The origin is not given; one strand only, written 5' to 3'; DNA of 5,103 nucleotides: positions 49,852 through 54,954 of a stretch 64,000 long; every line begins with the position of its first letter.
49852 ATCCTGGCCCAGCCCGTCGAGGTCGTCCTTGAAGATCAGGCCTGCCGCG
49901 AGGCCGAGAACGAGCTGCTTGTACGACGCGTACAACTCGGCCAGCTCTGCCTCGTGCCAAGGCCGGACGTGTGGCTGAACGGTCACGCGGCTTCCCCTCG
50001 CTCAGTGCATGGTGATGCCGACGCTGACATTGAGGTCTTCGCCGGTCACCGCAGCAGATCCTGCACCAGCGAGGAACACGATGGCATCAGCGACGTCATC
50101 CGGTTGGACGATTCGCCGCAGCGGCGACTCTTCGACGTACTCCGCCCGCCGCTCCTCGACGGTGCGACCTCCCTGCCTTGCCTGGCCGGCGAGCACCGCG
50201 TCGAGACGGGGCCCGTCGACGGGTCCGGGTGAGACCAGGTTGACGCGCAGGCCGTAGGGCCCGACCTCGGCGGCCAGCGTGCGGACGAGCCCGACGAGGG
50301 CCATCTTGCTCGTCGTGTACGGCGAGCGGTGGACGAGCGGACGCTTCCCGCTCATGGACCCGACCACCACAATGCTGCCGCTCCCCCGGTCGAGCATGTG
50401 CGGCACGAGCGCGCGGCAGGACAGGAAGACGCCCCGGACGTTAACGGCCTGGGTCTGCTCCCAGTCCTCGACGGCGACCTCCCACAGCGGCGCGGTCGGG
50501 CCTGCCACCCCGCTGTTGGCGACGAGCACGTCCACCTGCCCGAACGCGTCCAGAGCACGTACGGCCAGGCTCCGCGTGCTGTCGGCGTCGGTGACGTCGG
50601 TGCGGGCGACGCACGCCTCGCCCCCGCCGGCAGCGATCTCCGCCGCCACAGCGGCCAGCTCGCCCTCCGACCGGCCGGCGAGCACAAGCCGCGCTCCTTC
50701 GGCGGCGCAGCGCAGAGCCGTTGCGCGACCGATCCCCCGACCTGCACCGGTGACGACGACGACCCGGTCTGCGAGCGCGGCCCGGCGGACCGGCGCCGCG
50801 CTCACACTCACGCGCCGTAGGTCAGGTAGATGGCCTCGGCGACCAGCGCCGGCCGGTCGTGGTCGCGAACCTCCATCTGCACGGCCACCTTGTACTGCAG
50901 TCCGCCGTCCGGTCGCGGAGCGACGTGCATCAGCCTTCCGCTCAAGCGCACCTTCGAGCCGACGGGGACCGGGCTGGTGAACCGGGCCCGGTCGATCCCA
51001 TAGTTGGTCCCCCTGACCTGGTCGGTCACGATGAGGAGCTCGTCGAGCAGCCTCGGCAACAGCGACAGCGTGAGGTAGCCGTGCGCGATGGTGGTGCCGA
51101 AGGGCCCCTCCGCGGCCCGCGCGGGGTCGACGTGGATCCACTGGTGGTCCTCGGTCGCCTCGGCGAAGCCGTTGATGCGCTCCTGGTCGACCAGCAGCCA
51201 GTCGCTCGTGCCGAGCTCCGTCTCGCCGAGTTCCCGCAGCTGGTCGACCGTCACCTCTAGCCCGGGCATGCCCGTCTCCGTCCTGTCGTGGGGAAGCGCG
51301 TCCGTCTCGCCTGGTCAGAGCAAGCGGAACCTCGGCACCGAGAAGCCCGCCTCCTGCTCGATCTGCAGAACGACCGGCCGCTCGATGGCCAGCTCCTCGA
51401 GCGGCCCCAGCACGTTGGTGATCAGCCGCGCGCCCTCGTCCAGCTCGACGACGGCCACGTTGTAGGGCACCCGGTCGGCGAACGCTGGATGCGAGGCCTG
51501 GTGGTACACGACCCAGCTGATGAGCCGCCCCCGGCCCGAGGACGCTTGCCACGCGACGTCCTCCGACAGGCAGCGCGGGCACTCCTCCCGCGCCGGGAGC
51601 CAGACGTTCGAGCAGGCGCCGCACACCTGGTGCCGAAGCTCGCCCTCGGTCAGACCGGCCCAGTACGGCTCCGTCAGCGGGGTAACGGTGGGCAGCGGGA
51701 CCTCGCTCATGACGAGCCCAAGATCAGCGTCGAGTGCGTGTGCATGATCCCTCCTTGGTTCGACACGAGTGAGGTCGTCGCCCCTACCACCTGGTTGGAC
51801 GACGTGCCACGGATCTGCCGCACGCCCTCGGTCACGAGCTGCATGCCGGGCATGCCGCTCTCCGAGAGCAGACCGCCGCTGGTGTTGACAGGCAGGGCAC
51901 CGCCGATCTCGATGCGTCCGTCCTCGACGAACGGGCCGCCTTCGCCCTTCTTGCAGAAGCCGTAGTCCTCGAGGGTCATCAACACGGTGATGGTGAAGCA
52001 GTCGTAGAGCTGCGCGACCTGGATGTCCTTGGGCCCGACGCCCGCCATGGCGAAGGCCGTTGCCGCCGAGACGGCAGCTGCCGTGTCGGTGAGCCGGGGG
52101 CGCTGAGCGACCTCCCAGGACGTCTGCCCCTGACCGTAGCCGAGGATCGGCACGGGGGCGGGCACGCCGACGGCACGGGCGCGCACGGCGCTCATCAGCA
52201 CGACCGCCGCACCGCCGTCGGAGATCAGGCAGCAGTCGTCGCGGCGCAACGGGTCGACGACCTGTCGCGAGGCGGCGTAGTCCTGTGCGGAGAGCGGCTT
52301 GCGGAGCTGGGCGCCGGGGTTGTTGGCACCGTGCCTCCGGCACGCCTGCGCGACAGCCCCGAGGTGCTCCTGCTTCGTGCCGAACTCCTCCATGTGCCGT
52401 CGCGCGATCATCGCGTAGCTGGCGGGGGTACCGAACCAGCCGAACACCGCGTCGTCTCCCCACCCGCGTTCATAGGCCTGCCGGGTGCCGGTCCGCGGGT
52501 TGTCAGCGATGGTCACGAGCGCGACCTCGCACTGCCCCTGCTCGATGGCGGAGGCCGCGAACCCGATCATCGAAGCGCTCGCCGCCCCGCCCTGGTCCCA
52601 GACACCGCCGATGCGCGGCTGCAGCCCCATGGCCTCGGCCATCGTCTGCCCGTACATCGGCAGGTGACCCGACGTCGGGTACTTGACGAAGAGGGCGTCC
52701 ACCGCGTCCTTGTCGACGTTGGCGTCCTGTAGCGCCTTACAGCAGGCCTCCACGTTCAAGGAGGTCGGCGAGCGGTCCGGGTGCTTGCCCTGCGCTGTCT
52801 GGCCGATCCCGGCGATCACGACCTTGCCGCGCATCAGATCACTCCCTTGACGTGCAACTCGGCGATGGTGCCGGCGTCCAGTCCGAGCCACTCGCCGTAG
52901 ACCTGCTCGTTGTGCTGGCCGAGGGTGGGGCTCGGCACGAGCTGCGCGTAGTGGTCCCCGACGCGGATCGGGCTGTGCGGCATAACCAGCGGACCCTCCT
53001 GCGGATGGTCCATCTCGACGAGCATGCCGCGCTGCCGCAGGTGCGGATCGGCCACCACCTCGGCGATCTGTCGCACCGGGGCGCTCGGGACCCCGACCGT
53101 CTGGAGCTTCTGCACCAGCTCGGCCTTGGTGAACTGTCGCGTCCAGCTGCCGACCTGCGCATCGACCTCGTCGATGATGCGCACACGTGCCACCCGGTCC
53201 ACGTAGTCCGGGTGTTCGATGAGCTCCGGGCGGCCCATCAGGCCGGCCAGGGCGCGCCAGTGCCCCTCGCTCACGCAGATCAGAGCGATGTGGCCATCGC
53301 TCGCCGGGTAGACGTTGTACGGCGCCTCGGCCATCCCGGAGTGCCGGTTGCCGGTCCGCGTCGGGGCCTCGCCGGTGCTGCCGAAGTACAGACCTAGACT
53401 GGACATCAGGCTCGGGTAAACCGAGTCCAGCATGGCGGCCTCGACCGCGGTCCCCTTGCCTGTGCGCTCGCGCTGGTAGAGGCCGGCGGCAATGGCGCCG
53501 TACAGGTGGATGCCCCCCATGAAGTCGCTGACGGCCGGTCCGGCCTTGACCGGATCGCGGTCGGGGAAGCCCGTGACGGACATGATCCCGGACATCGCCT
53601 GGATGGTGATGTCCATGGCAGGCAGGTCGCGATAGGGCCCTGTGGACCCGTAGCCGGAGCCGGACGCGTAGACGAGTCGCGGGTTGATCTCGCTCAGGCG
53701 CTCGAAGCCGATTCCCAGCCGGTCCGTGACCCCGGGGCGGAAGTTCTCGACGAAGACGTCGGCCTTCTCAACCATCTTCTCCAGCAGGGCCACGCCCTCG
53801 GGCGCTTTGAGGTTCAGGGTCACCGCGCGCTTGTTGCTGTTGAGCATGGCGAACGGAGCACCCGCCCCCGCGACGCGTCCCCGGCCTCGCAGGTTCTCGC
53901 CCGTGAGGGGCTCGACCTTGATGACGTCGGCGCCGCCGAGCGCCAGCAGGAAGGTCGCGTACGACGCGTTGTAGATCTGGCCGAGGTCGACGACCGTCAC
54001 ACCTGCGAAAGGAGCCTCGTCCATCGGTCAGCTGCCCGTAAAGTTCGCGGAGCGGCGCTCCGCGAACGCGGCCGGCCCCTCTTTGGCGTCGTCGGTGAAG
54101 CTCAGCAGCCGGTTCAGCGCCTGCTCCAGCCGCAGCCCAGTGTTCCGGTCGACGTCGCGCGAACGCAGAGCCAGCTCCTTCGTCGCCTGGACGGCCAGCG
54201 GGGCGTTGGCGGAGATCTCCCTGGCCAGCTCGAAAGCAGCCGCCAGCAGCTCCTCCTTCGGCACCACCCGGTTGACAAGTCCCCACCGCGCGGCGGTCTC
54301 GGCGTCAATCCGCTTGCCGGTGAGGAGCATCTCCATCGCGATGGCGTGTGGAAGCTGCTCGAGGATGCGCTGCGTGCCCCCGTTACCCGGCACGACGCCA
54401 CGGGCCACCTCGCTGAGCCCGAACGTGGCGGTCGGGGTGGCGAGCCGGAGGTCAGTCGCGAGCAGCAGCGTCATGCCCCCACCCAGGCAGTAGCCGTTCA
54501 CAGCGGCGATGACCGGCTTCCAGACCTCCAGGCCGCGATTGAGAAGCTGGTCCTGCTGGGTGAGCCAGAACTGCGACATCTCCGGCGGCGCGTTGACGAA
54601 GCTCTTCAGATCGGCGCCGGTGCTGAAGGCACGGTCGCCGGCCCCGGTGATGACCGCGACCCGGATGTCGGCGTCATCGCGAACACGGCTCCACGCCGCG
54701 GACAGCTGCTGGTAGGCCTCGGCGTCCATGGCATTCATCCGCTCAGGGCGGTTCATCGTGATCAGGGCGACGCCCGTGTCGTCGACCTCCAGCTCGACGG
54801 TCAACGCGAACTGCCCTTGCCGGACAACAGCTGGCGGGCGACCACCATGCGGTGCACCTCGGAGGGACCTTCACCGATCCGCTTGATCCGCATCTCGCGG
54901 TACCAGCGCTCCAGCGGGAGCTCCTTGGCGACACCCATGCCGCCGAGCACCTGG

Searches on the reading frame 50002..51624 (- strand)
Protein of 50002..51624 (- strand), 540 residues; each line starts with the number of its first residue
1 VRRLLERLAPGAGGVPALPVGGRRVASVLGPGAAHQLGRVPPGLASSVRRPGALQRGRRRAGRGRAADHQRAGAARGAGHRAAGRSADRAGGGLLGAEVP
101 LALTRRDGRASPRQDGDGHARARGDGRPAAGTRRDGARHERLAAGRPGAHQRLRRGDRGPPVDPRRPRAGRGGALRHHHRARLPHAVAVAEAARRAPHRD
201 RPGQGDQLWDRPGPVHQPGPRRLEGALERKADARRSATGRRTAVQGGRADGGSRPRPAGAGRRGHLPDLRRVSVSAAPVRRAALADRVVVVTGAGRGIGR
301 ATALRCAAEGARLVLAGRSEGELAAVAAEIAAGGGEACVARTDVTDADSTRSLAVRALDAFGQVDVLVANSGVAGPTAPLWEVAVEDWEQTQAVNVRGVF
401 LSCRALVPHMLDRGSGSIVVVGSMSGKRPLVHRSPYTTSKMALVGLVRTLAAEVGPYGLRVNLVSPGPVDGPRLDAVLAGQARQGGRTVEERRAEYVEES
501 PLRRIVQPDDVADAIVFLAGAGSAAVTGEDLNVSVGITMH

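Call 5: search_protein_families(library=pfam, proteins=[window:50002-51624:-], max_evalue=0.01)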
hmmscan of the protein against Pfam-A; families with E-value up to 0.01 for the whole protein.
window:50002-51624:- (540 aa): 5 families
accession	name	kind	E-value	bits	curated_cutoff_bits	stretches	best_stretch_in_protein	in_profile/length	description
PF13561.12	adh_short_C2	-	2.3e-56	191.5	27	1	293-538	1-236/236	Enoyl-(Acyl carrier protein) reductase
PF00106.31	adh_short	-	4e-54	183.5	26.6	1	287-472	1-185/195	short chain dehydrogenase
PF08659.16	KR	-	4.1e-08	33.8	22.6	1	289-448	3-161/180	KR domain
PF01370.27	Epimerase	-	2.4e-07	30.9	20.9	1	289-533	1-239/240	NAD dependent epimerase/dehydratase family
PF23441.1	SDR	-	1.9e-06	27.9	27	1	363-498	90-221/258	SDR-like rossmann domain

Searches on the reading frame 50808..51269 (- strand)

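Call 30: search_protein_families(library=pfam, proteins=[window:50808-51269:-], max_evalue=0.001)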
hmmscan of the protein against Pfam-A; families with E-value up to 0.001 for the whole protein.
window:50808-51269:- (153 aa): 1 family
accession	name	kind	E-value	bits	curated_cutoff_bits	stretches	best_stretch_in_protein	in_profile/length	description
PF01575.25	MaoC_dehydratas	-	1.4e-23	83.2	27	1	17-110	8-98/123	MaoC like domain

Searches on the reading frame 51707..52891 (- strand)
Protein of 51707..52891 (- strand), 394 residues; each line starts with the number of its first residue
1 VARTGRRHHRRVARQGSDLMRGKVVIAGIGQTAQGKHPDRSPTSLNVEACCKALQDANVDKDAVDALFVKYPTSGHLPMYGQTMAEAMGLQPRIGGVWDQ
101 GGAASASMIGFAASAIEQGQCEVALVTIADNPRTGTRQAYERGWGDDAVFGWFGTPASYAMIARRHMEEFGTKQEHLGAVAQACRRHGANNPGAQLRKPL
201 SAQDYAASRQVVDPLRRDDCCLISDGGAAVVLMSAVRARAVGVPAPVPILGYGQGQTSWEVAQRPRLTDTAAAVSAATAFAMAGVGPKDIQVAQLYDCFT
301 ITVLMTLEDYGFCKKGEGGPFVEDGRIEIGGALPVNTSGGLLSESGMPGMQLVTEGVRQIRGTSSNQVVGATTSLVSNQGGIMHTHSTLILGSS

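Call 30: search_protein_families(library=pfam, proteins=[window:51707-52891:-], max_evalue=0.001)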
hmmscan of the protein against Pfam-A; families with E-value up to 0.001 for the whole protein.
window:51707-52891:- (394 aa): 2 families
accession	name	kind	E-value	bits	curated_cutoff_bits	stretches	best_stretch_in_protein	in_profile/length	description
PF22691.2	Thiolase_C_1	-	6.3e-51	172.3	28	1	253-392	1-143/144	Thiolase C-terminal domain-like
PF00108.29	Thiolase_N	-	0.00091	19.1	26.4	0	27-126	4-109/260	Thiolase, N-terminal domain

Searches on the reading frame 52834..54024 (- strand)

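Call 30: search_protein_families(library=pfam, proteins=[window:52834-54024:-], max_evalue=0.001)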
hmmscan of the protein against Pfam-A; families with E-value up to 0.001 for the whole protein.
window:52834-54024:- (396 aa): 1 family
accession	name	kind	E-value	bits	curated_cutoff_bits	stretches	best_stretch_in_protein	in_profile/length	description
PF02515.22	CoA_transf_3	-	2.6e-116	389.2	23.3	1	7-372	2-366/366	CoA-transferase family III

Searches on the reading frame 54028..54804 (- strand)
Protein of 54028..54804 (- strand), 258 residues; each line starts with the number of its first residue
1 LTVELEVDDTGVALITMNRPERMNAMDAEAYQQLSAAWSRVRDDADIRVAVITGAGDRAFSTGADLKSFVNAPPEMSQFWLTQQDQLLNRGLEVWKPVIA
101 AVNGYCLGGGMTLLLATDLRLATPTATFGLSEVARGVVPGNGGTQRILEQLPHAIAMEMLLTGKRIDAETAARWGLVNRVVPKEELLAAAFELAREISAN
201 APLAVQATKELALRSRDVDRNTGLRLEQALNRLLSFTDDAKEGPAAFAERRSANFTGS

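Call 30: search_protein_families(library=pfam, proteins=[window:54028-54804:-], max_evalue=0.001)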
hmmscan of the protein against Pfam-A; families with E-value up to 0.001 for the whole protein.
window:54028-54804:- (258 aa): 2 families
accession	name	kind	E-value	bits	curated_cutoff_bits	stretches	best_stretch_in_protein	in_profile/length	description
PF00378.25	ECH_1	-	1.8e-64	217.9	27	1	10-257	4-250/251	Enoyl-CoA hydratase/isomerase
PF16113.10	ECH_2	-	3.8e-35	122.4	27.2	1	13-233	2-225/335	Enoyl-CoA hydratase/isomerase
